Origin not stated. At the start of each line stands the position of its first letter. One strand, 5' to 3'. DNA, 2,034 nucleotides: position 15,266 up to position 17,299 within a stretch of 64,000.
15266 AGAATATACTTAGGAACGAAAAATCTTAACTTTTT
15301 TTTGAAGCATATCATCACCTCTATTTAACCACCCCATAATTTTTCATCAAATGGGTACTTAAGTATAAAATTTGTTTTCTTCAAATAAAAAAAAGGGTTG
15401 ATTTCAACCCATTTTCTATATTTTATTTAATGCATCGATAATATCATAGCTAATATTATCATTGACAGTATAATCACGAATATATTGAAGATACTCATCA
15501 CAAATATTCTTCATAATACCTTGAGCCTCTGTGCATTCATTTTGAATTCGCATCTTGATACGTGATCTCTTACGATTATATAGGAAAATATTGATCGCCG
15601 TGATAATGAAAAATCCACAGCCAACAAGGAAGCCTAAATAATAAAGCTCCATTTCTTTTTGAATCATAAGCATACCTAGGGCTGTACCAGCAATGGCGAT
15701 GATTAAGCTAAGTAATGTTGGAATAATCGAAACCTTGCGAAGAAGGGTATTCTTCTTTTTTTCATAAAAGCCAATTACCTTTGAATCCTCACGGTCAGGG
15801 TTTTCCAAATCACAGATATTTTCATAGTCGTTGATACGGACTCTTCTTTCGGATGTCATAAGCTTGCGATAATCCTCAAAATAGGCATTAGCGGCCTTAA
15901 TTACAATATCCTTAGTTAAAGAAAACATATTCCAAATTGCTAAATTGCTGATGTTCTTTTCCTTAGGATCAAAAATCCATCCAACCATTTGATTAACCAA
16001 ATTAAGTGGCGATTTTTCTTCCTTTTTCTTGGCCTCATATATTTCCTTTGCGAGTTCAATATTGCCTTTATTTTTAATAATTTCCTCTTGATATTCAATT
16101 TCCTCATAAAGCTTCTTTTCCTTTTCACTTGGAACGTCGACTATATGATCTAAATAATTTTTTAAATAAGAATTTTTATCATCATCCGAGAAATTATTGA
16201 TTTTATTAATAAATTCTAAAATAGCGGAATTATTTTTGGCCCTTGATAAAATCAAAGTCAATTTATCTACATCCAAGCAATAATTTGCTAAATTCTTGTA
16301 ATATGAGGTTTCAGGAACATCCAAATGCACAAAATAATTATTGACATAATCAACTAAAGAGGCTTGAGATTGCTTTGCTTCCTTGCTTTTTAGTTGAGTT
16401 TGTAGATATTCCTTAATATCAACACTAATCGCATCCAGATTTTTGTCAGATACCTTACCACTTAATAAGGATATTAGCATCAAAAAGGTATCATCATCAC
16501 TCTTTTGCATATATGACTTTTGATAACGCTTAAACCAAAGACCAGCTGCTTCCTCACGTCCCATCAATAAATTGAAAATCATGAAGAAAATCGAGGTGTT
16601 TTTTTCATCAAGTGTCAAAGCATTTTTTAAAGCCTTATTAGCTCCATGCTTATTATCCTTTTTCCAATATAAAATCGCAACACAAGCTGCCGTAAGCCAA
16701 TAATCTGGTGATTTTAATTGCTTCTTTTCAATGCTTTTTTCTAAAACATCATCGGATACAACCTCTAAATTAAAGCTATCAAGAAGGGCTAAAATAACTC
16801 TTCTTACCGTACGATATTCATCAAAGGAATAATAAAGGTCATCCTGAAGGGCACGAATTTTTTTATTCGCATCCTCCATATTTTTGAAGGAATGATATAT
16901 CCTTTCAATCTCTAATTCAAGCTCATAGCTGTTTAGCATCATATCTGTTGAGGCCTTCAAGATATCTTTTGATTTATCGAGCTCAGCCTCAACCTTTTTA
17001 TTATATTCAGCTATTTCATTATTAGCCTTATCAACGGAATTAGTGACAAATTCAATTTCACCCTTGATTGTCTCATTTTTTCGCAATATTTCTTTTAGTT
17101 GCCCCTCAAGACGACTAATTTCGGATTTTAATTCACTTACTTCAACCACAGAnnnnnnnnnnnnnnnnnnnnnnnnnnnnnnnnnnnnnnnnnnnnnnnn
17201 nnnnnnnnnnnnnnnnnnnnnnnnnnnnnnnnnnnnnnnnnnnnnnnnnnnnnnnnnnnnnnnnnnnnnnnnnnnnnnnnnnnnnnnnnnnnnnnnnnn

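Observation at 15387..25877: Seven-gene operon: Zn-ribbon/TIR protein, three paralogous coiled-coil 2-TM proteins, two small proteins and a Ycf46-like AAA+ ATPase - candidate undescribed conflict/defence system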

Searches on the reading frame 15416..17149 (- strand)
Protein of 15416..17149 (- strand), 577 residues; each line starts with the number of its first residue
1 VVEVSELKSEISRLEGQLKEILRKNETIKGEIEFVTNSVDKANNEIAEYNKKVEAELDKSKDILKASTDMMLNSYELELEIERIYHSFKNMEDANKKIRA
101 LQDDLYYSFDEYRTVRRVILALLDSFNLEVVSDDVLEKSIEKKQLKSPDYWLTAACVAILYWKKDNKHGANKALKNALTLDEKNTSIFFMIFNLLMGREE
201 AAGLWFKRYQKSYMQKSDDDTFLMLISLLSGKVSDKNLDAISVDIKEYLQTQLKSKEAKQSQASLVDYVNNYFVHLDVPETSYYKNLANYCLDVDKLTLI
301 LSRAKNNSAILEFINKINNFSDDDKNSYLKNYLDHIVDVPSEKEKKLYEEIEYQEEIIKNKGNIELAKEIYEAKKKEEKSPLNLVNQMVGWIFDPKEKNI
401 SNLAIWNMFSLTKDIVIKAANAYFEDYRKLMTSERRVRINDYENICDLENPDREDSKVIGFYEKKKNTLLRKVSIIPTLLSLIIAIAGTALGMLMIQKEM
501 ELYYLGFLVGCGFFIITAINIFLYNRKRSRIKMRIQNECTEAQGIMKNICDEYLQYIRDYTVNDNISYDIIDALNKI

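Call 3: search_protein_families(library=pfam, proteins=[window:15416-17149:-], max_evalue=0.1)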
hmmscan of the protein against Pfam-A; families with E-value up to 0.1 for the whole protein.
window:15416-17149:- (577 aa): 5 families
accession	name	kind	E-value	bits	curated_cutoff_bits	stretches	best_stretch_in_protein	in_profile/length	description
PF06008.19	Laminin_I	-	0.0044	17.2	34.6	1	4-101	14-108/259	Laminin Domain I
PF09643.15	YopX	-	0.0089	16.5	22.4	0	342-460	7-118/128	YopX protein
PF04103.21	CD20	-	0.013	16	27.9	1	461-498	50-87/156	CD20-like family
PF05377.16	FlaC_arch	-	0.019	15.8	27.8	0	4-41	2-39/55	Flagella accessory protein C (FlaC)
PF17874.7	TPR_MalT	-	0.062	13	45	0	69-182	199-311/336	MalT-like TPR region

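Call 4: search_protein_families(library=padloc, proteins=[window:15416-17149:-], max_evalue=0.1)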
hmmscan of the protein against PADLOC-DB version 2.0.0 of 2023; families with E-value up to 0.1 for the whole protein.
window:15416-17149:- (577 aa): 1 family
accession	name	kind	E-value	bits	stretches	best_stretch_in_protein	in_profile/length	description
PDLC03863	LmuB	-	0.00089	16.1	1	6-104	345-440/610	-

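Call 5: search_protein_families(library=ncbifam, proteins=[window:15416-17149:-], max_evalue=0.1)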
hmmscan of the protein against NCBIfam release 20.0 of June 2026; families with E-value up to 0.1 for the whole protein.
window:15416-17149:- (577 aa): 1 family
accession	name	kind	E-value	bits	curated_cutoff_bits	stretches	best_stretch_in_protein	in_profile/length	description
NF005697.0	PRK07505.1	subfamily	0.026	13.1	342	0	55-128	59-132/405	hypothetical protein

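Call 91: search_protein_families(library=phrogs, proteins=[window:15416-17149:-], max_evalue=0.001)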
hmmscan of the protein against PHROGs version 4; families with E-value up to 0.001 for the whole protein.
window:15416-17149:- (577 aa): 0 families
